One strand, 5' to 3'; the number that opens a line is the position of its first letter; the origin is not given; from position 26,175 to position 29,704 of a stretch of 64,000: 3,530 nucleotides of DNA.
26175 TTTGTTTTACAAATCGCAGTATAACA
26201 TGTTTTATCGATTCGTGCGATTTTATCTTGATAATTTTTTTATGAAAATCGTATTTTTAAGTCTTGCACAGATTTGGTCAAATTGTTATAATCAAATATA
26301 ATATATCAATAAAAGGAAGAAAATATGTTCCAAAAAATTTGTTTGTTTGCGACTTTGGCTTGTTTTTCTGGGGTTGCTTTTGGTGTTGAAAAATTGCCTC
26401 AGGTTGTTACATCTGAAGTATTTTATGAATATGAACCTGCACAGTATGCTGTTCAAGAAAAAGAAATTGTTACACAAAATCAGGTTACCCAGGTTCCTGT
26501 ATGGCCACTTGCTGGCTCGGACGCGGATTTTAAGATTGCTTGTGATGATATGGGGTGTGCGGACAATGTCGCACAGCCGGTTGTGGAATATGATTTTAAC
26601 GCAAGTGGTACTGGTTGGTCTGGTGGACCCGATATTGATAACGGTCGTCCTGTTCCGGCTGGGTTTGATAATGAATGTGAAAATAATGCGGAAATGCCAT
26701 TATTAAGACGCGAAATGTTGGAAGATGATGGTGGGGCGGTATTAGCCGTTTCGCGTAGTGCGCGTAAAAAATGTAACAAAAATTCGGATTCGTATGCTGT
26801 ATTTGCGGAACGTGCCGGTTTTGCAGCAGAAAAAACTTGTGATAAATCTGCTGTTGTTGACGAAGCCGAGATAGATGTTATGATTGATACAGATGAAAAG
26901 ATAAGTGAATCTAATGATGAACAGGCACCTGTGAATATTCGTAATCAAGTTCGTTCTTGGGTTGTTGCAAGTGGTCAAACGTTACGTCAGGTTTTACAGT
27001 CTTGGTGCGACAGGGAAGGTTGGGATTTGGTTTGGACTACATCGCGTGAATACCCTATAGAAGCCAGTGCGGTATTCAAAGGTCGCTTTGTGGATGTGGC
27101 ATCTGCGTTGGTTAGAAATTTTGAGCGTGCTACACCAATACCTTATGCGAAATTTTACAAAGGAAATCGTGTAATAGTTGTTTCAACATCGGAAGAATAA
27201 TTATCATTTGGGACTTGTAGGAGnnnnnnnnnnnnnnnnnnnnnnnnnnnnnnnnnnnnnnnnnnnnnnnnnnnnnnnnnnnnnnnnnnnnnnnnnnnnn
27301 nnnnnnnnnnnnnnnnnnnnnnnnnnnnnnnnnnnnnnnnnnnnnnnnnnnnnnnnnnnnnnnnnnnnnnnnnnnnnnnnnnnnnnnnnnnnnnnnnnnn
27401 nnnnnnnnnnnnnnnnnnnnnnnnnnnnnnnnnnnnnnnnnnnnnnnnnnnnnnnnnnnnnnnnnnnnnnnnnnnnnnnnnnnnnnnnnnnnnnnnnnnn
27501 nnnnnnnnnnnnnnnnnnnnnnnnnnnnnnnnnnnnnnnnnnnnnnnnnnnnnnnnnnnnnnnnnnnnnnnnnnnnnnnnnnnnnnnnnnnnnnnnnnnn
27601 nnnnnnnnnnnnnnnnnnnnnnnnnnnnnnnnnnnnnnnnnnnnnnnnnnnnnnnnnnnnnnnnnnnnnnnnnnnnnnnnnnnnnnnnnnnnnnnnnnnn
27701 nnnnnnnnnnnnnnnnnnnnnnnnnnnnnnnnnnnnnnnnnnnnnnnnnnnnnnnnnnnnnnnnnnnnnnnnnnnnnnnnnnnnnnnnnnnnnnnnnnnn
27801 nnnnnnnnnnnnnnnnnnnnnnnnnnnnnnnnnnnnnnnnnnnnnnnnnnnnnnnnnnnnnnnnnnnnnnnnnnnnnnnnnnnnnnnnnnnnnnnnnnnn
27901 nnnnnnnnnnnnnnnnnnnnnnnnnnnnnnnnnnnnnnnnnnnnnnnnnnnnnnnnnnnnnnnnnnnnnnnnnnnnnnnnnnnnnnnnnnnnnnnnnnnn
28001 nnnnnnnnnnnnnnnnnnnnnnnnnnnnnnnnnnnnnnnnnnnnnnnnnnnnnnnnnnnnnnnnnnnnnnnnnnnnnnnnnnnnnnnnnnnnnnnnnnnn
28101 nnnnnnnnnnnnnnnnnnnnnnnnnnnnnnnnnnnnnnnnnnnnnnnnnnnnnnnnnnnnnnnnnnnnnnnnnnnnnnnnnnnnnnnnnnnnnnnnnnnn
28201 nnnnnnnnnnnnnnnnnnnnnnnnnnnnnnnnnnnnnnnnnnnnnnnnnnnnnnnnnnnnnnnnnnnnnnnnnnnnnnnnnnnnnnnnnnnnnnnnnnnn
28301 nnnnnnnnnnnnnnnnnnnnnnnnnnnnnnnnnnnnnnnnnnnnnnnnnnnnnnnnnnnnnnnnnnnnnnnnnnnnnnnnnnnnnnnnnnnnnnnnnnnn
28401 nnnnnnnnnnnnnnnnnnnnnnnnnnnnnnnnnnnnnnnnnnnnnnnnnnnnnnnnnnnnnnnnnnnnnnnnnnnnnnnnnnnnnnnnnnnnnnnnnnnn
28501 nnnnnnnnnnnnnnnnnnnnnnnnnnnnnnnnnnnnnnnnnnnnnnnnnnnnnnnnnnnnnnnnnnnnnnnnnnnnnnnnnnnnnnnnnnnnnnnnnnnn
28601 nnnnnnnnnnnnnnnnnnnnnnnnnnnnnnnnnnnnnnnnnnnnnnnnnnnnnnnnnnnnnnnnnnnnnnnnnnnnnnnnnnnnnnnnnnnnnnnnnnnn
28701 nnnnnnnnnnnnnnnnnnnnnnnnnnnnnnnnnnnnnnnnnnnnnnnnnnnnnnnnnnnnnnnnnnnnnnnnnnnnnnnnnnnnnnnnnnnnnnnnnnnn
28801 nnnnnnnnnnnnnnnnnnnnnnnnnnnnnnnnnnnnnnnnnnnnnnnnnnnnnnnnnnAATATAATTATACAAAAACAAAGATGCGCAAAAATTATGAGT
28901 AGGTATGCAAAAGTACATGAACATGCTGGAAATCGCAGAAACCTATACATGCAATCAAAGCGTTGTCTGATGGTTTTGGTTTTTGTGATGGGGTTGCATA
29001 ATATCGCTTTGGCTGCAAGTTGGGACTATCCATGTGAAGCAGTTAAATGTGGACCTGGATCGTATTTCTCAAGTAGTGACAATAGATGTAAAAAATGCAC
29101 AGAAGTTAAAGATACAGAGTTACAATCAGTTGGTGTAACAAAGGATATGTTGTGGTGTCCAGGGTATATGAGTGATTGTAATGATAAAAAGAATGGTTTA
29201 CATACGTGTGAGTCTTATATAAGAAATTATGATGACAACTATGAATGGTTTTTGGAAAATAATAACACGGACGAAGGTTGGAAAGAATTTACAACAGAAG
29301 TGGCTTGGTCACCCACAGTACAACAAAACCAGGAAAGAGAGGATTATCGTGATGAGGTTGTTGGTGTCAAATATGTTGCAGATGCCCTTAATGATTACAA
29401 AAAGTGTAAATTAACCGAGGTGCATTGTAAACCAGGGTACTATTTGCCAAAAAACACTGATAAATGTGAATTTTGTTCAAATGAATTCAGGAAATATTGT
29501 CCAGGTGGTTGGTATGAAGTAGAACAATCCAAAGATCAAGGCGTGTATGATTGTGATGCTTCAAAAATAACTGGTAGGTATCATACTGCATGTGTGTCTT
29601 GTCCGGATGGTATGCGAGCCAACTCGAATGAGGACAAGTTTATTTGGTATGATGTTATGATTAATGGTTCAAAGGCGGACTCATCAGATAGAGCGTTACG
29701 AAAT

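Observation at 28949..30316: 28-Cys secreted protein with furin/TNFR-like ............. repeats immediately downstream of the secretin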

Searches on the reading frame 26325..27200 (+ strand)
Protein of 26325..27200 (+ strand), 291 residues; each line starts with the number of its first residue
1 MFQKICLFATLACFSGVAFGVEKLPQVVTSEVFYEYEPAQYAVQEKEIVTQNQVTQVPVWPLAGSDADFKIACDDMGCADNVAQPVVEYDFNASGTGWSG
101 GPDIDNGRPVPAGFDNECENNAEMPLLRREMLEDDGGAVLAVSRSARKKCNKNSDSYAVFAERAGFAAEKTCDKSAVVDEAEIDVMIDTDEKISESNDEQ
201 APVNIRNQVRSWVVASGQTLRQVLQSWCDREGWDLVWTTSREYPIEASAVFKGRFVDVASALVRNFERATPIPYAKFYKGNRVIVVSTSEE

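Call 3: search_protein_families(library=pfam, proteins=[window:26325-27200:+], max_evalue=1)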
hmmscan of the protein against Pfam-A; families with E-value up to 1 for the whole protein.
window:26325-27200:+ (291 aa): 1 family
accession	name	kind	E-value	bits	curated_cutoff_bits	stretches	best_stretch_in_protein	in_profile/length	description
PF10671.14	TcpQ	-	1.3e-18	67.2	27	1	210-287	1-78/80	Toxin co-regulated pilus biosynthesis protein Q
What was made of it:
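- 26325..27200 (+): TcpQ-like gene (context; conserved in relatives). PF10671 TcpQ, E 1.3e-18, aa 210-287 (call 3).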

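Call 48: search_protein_families(library=ncbifam, proteins=[window:26325-27200:+], max_evalue=0.01)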
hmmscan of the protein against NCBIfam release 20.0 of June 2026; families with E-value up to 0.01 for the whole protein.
window:26325-27200:+ (291 aa): 0 families

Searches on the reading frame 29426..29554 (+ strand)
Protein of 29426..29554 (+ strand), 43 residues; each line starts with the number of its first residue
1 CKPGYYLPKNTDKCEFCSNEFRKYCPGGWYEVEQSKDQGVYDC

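Call 85: search_solved_structures(query=A7, max_evalue=10, show_alignments=3)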
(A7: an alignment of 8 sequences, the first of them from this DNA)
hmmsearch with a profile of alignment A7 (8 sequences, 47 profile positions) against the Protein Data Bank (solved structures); distinct sequences matched with E-value up to 10: 0.
